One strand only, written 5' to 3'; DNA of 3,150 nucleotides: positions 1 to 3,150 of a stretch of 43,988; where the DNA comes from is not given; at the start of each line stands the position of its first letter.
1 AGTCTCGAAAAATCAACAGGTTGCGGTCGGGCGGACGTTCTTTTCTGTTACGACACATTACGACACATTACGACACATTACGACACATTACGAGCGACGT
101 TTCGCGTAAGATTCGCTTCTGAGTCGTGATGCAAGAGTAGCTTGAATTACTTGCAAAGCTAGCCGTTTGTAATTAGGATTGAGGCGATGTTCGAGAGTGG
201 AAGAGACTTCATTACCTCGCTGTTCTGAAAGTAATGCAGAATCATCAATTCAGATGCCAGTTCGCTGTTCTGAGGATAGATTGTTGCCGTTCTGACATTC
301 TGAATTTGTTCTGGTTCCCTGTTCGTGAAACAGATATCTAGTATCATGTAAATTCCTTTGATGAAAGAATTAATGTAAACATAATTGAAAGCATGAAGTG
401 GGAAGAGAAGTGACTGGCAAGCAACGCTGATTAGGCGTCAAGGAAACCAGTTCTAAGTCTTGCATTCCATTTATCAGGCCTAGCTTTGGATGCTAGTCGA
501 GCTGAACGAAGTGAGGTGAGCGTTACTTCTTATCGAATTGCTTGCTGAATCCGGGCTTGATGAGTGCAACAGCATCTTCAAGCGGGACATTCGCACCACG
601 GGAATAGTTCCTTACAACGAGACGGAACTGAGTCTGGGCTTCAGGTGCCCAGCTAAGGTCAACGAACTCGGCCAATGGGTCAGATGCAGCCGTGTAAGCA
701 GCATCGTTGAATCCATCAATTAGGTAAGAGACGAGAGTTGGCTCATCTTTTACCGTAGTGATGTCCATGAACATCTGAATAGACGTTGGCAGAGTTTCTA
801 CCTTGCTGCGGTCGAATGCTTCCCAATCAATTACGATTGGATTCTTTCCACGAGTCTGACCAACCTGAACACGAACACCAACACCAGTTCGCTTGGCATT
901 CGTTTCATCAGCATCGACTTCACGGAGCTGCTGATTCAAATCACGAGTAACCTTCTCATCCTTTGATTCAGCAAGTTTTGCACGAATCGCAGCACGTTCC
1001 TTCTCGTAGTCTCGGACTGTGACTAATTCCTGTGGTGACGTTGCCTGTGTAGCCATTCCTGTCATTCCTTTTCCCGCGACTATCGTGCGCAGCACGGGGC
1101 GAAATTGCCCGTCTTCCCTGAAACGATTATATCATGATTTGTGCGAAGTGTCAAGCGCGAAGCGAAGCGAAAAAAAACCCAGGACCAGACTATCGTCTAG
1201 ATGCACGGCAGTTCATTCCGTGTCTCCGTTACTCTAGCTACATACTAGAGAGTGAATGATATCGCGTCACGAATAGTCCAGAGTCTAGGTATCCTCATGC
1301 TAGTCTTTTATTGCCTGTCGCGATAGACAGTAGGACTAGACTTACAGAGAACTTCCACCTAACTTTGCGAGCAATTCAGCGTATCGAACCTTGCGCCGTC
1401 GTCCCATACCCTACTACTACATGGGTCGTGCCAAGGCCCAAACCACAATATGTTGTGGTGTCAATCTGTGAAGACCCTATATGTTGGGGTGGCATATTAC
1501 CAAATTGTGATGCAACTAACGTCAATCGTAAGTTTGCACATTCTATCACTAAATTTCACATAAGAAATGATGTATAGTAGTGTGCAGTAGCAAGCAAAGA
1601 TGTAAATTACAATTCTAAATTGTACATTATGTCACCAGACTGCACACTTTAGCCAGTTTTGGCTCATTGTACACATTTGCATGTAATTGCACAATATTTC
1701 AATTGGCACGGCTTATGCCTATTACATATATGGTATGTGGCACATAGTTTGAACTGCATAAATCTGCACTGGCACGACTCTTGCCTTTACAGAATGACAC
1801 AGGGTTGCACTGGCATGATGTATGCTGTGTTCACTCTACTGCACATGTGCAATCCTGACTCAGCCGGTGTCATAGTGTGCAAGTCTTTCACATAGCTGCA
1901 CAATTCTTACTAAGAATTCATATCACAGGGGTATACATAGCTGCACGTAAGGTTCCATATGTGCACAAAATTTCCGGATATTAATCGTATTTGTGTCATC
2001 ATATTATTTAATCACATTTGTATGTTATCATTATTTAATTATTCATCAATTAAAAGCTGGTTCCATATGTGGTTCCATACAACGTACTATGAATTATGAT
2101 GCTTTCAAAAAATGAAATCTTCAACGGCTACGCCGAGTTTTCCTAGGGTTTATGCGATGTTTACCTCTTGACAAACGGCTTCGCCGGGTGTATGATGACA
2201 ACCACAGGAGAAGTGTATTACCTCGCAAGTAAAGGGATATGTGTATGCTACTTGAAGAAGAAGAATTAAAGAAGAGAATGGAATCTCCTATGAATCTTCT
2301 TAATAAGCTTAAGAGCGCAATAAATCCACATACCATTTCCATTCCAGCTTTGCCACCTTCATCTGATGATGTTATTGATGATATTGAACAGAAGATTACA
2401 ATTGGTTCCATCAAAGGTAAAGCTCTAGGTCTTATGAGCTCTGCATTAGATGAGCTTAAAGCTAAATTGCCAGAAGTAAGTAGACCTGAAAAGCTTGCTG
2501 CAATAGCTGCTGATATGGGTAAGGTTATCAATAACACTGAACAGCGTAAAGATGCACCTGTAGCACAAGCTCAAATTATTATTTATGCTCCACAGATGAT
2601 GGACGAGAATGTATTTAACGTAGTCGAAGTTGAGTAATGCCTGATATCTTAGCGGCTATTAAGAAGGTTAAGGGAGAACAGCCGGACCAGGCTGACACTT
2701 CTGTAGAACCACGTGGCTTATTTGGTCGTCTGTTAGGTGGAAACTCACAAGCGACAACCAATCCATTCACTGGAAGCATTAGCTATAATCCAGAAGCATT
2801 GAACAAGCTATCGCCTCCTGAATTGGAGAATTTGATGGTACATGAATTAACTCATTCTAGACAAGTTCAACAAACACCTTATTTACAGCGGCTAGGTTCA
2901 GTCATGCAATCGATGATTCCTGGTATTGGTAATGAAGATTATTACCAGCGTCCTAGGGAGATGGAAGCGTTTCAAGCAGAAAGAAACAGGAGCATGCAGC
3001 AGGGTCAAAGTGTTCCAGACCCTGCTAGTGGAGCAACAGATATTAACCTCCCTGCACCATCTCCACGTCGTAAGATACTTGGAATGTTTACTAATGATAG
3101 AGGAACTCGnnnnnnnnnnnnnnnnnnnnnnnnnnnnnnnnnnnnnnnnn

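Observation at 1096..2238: A 1.1-kb gene-free divergent control region between two consensus promoters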

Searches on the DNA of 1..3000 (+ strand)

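Call 3: search_dna_similar(query=window:900-2500:+, collection=phages, mode=distant, max_rows=30)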
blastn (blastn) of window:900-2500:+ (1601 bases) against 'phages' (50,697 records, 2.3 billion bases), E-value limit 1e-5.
No match.

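Call 10: search_rna_families(source=window, threshold=evalue, start=1, end=3000, max_evalue=1)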
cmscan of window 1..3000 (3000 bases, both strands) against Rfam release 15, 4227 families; matches with E-value up to 1: 0.
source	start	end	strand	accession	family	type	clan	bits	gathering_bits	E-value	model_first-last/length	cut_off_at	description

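Call 65: build_rna_model(alignment_id=A5, structure=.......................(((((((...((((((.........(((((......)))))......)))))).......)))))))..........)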
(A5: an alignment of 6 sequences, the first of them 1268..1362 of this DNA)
Model R1 built from alignment A5 (6 sequences, 100 columns); structure: as given.
model positions 96; base pairs 18; branch points 0; effective number of sequences 2.73; information 0.596 bits per position. Calibrated on 0.2 Mb of random sequence (short: E-values are rough).
structure used (alignment columns):
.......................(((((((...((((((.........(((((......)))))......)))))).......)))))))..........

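Call 66: search_with_rna_model(model_id=R1, sources=[window, L004, L010, L007, L011, L031, L047, L052, L057, L059, L060, L061, L062, L063, L065, L066, L067, L068, L069, L070, L035, L037, L020, L029, L021, L023, L024, L017, L018, L043], max_evalue=1, make_alignment=true)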
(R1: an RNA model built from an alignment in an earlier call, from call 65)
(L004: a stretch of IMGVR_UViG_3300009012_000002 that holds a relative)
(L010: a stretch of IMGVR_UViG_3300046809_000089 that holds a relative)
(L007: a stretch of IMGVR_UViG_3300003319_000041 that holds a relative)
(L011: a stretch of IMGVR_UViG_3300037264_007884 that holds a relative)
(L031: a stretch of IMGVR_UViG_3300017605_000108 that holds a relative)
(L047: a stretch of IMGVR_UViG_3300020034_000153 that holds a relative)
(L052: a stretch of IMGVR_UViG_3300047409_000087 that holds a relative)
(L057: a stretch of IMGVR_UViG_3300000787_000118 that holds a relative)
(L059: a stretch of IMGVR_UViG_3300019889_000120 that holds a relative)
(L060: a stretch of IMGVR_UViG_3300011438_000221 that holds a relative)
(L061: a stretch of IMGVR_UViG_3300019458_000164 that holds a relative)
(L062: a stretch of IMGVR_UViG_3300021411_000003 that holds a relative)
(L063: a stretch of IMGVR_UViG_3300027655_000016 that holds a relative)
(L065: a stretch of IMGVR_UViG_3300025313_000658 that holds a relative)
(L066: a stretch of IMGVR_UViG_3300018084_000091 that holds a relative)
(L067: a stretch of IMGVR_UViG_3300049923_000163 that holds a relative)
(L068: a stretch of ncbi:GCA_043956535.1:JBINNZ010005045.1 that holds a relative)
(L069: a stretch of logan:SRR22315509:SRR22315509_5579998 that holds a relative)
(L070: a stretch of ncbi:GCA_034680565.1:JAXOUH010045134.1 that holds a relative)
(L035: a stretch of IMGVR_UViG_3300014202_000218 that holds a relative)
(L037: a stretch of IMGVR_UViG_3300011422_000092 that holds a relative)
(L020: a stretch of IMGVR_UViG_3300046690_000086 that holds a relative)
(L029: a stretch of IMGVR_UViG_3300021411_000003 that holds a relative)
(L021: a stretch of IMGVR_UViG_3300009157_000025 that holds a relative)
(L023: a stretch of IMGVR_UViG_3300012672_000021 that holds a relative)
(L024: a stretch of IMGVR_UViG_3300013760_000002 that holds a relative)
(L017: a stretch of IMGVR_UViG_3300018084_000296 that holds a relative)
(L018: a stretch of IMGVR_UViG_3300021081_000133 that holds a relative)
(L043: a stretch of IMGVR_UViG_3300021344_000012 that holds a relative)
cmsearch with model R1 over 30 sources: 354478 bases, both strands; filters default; matches with E-value up to 1: 17.
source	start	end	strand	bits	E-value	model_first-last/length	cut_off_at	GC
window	1267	1362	+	98.9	3.4e-20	1-96/96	no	0.44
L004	4563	4657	+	94.9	3e-19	1-96/96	no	0.41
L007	4991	5085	+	92.7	1e-18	1-96/96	no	0.39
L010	4484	4579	+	92.7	1e-18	1-96/96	no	0.43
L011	1815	1908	+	83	2e-16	1-96/96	no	0.37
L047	2328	2422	-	75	1.6e-14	1-96/96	no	0.37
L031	4615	4713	+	66.8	1.3e-12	1-96/96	no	0.43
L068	4790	4883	-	66.5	1.6e-12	1-96/96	no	0.39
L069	1851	1944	-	66.5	1.6e-12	1-96/96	no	0.39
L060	3694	3788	-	62.4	1.4e-11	1-96/96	no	0.39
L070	4696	4793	-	54.6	1e-09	1-96/96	no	0.43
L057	3768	3862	-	51.9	4.4e-09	1-96/96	no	0.43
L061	3741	3837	-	47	6.5e-08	1-96/96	no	0.39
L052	3754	3852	-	43.4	4.6e-07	1-96/96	no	0.41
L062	2462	2556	-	35.3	3.8e-05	1-96/96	no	0.46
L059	3764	3858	-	33.7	8.9e-05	1-96/96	no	0.42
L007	16803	16872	-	17.2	0.72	1-96/96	no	0.39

Alignment A6: 17 matches aligned to the model, 122 columns, each read 5' to 3' on its own strand. Consensus structure (alignment columns), stored with it:
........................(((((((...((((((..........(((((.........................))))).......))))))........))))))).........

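Call 85: search_with_rna_model(model_id=R1, sources=[window, L004, L010, L007, L011, L031, L047, L052, L057, L059, L060, L061, L062, L068, L070, L071, L072, L073, L074, L075, L076, L077, L078, L080, L081, L082, L083, L084, L085, L086, L087, L088, L090, L091, L093, L094, L095, L096, L097, L099, L100, L101, L102, L103, L104, L105, L106, L107, L108, L109, L110, L111, L114, L116, L117, L118, L119, L120, L121, L122, L123, L124, L125, L126, L127, L128, L129, L130, L131, L132, L133, L134, L136, L137, L138, L139, L140, L141, L142, L143, L144, L145, L146, L148, L149, L150, L063, L065, L066, L067], max_evalue=0.01, make_alignment=true)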
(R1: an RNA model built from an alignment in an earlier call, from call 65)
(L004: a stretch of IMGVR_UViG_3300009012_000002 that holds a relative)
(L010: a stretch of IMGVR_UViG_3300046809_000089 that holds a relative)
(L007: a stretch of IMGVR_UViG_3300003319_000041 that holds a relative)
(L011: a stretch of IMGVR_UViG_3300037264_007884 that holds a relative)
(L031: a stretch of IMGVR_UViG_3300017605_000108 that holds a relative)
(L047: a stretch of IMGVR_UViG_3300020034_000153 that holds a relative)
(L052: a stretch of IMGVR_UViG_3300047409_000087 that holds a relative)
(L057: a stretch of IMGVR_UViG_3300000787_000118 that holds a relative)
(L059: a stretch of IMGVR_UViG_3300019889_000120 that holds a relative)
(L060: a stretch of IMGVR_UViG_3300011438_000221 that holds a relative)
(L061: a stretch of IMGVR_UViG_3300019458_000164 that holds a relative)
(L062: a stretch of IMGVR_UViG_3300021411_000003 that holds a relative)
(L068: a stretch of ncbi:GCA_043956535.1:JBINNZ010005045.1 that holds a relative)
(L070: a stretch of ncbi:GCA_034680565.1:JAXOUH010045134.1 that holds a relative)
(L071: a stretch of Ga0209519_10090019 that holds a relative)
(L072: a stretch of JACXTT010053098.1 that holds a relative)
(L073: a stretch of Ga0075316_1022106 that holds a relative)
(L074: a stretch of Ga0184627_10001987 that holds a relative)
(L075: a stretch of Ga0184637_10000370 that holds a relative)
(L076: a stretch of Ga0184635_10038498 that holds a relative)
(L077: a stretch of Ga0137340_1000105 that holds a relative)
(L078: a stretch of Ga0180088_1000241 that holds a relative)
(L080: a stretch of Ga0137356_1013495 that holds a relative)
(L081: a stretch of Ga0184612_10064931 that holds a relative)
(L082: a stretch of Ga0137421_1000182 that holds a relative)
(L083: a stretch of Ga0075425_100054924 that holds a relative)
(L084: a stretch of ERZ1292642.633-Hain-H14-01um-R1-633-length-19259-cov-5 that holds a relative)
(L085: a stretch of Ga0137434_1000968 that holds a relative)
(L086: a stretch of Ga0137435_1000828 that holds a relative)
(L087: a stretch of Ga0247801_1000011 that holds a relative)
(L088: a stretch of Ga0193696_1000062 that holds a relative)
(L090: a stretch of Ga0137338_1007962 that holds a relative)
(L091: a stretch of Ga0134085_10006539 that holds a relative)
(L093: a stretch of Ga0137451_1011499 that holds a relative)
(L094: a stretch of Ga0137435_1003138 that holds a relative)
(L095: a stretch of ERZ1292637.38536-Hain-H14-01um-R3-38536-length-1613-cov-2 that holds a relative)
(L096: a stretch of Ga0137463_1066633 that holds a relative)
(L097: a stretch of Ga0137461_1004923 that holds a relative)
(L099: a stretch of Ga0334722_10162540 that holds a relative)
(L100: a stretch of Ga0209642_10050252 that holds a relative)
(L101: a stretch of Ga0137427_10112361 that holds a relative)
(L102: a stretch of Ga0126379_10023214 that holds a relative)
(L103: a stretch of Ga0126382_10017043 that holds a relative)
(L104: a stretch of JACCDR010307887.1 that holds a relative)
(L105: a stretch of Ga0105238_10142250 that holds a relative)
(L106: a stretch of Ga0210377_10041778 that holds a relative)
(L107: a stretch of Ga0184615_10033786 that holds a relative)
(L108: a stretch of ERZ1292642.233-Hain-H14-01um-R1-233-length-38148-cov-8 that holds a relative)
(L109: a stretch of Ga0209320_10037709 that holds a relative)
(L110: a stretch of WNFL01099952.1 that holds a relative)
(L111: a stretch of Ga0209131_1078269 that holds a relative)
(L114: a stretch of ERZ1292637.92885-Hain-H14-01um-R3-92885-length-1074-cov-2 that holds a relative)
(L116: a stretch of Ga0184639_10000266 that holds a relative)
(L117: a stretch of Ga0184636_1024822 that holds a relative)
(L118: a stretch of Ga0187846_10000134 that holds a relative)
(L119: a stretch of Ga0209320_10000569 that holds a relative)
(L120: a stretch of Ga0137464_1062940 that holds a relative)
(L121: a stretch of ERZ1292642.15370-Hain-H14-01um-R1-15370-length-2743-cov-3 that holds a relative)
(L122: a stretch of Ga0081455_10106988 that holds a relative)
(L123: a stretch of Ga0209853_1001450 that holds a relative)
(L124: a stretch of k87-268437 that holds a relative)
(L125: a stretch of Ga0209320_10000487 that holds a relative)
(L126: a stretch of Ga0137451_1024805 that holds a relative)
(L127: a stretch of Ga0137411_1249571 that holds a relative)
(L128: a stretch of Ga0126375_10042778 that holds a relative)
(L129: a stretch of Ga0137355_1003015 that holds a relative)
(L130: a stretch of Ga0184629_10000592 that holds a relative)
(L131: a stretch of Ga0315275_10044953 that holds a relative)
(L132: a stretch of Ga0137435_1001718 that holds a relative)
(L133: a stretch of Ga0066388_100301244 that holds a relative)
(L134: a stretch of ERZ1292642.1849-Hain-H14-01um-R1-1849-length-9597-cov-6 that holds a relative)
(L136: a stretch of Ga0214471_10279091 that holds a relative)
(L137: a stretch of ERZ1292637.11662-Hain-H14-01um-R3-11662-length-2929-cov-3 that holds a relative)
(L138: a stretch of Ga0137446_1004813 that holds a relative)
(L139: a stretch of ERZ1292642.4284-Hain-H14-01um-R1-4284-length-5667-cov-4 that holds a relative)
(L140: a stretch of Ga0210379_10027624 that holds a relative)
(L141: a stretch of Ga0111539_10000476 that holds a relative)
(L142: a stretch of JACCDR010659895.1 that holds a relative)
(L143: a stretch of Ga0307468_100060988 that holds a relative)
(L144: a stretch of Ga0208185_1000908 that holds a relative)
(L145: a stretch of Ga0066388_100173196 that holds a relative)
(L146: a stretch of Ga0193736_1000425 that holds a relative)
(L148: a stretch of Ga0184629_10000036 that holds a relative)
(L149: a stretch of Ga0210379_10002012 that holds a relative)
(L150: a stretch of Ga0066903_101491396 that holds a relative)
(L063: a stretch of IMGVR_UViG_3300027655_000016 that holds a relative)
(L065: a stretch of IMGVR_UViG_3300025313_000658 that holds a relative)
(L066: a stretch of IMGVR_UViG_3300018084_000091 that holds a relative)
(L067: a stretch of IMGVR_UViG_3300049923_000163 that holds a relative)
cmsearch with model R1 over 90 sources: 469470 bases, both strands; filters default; matches with E-value up to 0.01: 51.
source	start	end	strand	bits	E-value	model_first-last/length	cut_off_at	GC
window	1267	1362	+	98.9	4.5e-20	1-96/96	no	0.44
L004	4563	4657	+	94.9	4e-19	1-96/96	no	0.41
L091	3178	3272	-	94.9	4e-19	1-96/96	no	0.41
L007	4991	5085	+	92.7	1.3e-18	1-96/96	no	0.39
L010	4484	4579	+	92.7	1.3e-18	1-96/96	no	0.43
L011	1815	1908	+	83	2.6e-16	1-96/96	no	0.37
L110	1613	1707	-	79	2.3e-15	1-96/96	no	0.38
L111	1074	1168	-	79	2.3e-15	1-96/96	no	0.38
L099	253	347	-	78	4e-15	1-96/96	no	0.38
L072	2630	2724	-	75.7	1.4e-14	1-96/96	no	0.36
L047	2328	2422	-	75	2.1e-14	1-96/96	no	0.37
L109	1130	1224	-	71.1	1.7e-13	1-96/96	no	0.4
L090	949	1045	-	69.7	3.6e-13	1-96/96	no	0.42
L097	1234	1328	-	69.5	4.1e-13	1-96/96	no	0.42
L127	619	714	-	67.6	1.1e-12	1-96/96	no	0.43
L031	4615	4713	+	66.8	1.7e-12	1-96/96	no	0.43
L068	4790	4883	-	66.5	2.1e-12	1-96/96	no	0.39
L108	3211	3306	-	64.7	5.5e-12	1-96/96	no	0.45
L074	3197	3291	-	63.9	8.6e-12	1-96/96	no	0.37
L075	1299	1393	-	63.9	8.6e-12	1-96/96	no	0.37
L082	3257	3351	-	63.1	1.3e-11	1-96/96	no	0.41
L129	1678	1773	-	63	1.4e-11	1-96/96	no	0.44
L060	3694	3788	-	62.4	1.9e-11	1-96/96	no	0.39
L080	233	327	-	60.8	4.5e-11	1-96/96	no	0.41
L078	2545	2639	-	58.7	1.4e-10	1-96/96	no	0.42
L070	4696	4793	-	54.6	1.3e-09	1-96/96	no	0.43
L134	3213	3306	-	53.3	2.7e-09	1-96/96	no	0.39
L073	163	256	-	52.6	4e-09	1-96/96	no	0.45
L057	3768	3862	-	51.9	5.9e-09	1-96/96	no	0.43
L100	1552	1645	-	51.5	7.4e-09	1-96/96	no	0.44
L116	1423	1519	-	51.4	7.8e-09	1-96/96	no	0.41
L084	2053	2148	-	50.8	1.1e-08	1-96/96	no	0.41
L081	1165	1259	-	49.8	1.8e-08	1-96/96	no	0.45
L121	1829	1925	-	49.3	2.4e-08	1-96/96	no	0.36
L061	3741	3837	-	47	8.6e-08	1-96/96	no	0.39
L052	3754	3852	-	43.4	6e-07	1-96/96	no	0.41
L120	369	461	-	42.5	9.7e-07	1-96/96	no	0.4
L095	756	855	-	41.5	1.7e-06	1-96/96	no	0.44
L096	626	720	-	40.4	3.1e-06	1-96/96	no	0.44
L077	3200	3293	-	39.8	4.2e-06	1-96/96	no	0.43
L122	486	584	-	39.5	5e-06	1-96/96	no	0.41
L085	864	959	-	38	1.1e-05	1-96/96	no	0.45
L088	3255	3349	-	36.2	3e-05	1-96/96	no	0.38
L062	2462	2556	-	35.3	5e-05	1-96/96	no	0.46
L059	3764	3858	-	33.7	0.00012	1-96/96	no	0.42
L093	873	965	-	33.6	0.00012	1-96/96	no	0.41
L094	1654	1746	-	33.6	0.00012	1-96/96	no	0.41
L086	1476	1573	-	31.7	0.00034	1-96/96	no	0.51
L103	1896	1993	-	27.1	0.0041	1-96/96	no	0.45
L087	3179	3283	-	27.1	0.0043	1-96/96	no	0.45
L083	2849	2941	-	26.6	0.0057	1-96/96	no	0.43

Alignment A7: 51 matches aligned to the model, 134 columns, each read 5' to 3' on its own strand. Consensus structure (alignment columns), stored with it:
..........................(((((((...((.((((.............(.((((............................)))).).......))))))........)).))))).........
